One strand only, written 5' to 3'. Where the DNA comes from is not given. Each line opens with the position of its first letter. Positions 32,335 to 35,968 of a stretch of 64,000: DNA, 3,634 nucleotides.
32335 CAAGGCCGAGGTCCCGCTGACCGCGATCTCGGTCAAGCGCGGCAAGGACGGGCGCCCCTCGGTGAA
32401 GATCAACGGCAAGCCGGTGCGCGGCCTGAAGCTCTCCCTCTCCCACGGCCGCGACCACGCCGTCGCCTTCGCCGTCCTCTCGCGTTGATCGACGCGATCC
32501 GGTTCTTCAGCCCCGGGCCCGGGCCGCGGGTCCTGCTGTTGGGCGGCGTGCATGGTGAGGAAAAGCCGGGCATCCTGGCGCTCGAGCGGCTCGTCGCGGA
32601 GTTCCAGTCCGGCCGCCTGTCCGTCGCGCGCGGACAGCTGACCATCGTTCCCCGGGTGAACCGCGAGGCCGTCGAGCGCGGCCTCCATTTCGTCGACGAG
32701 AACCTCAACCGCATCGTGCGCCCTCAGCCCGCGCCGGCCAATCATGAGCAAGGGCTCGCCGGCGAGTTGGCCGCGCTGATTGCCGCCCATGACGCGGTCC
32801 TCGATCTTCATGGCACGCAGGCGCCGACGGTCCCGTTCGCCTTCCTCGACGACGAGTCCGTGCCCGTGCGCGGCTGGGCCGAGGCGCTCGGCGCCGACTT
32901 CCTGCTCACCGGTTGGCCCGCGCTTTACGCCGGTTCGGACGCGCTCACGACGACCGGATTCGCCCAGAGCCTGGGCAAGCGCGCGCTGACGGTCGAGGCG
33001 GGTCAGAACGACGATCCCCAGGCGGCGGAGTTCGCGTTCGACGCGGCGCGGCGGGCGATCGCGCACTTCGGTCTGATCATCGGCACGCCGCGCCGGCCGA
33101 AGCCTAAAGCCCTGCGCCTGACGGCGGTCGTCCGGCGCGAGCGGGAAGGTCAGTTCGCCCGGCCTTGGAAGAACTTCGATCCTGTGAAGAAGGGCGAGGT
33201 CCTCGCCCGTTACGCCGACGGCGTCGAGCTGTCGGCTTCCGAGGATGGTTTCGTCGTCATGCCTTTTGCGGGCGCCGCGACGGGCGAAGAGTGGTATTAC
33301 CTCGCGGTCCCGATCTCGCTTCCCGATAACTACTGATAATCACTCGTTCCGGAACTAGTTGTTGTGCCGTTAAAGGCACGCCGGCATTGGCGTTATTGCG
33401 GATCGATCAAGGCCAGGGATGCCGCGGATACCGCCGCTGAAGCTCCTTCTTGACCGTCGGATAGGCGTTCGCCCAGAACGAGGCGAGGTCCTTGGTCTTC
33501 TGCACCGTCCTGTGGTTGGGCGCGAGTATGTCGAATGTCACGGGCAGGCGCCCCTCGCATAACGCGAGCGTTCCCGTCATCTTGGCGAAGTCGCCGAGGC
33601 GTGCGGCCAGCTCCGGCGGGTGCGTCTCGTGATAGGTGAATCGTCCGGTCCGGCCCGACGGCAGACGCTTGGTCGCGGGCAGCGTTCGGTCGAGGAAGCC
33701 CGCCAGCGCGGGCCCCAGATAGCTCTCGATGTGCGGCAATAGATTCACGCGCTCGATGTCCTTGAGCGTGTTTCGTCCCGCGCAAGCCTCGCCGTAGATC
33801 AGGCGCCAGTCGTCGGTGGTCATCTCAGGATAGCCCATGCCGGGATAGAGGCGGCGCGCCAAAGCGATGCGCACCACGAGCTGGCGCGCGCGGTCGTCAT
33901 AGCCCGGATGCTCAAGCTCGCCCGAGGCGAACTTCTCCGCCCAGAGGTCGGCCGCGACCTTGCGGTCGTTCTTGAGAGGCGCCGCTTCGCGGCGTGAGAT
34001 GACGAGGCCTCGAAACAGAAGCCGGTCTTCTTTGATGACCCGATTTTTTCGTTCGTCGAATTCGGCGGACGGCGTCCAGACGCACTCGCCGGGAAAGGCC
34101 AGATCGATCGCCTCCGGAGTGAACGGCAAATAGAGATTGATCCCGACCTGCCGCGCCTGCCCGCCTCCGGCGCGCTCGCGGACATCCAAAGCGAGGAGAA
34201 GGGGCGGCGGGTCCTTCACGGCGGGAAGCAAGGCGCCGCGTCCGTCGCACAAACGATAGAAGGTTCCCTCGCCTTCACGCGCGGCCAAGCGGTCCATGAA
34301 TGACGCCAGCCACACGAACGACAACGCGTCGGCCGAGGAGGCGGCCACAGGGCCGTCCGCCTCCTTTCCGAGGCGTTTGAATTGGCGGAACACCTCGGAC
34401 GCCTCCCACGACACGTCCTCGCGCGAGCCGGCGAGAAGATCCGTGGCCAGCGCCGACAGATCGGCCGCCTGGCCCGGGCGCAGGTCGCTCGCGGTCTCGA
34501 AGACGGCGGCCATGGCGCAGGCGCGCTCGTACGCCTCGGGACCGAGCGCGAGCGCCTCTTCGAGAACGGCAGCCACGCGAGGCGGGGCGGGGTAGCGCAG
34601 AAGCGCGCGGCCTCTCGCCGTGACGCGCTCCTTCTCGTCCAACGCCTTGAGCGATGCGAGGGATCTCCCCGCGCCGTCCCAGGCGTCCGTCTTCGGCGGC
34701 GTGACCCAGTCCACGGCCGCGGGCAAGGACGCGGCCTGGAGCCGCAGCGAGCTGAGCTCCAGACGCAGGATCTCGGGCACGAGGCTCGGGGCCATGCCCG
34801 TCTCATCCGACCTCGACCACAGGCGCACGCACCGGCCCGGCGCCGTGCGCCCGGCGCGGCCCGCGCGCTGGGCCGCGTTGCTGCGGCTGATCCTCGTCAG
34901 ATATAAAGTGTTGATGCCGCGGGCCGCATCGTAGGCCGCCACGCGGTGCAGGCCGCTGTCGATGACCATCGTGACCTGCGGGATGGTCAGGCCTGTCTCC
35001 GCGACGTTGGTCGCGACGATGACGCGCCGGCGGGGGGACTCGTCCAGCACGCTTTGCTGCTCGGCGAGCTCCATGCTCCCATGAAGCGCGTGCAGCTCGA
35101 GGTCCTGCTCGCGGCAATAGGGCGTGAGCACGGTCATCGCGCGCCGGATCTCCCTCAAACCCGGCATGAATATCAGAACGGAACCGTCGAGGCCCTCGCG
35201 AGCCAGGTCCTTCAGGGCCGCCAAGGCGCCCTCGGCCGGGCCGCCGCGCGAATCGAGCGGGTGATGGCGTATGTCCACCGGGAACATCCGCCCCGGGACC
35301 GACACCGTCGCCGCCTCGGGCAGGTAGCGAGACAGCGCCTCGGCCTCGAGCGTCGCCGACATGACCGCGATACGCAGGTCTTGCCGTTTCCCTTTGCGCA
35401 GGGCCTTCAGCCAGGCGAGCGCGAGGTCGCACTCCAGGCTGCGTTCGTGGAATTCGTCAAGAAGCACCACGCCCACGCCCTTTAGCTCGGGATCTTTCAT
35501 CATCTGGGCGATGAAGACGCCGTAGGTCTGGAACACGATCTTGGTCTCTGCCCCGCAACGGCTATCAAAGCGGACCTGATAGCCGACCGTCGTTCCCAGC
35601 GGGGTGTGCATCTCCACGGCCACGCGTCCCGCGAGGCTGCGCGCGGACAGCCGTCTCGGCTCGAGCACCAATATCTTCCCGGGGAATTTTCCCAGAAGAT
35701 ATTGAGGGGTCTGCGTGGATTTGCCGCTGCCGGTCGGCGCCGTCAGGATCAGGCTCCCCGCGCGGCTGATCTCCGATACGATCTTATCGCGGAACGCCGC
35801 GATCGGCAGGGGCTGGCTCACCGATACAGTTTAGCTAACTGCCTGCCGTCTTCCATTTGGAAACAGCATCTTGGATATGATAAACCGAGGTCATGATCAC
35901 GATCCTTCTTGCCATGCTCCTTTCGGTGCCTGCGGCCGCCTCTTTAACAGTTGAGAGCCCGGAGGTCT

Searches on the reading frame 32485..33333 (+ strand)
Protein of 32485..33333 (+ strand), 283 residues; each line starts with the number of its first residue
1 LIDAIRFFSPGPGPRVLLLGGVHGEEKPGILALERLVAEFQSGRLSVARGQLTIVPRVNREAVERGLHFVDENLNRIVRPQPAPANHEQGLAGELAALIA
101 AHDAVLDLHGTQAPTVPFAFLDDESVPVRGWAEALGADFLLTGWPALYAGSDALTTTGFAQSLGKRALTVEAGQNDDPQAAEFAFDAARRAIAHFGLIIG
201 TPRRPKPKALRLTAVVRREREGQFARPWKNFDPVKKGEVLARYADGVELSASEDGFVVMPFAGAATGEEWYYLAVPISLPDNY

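Call 59: search_protein_families(library=pfam, proteins=[window:32485-33333:+], max_evalue=0.001)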
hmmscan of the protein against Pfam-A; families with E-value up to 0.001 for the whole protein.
window:32485-33333:+ (283 aa): 1 family
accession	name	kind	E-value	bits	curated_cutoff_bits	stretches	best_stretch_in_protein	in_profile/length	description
PF24827.1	AstE_AspA_cat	-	4.1e-19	69.3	25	1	12-183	1-178/192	Succinylglutamate desuccinylase/Aspartoacylase catalytic domain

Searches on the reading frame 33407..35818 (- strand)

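Call 59: search_protein_families(library=pfam, proteins=[window:33407-35818:-], max_evalue=0.001)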
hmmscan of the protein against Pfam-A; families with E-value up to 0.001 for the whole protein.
window:33407-35818:- (803 aa): 4 families
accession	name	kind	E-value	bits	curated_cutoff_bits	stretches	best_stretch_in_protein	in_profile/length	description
PF08482.15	HrpB_C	-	2.1e-31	109.4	25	1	678-803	5-130/133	ATP-dependent helicase C-terminal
PF00271.37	Helicase_C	-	3.8e-15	56.5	23.5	1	200-325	4-109/110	Helicase conserved C-terminal domain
PF00270.35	DEAD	-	3.1e-10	40.5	26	1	12-160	6-162/167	DEAD/DEAH box helicase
PF13401.12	AAA_22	-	0.00021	22.1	27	0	19-150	4-118/130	AAA domain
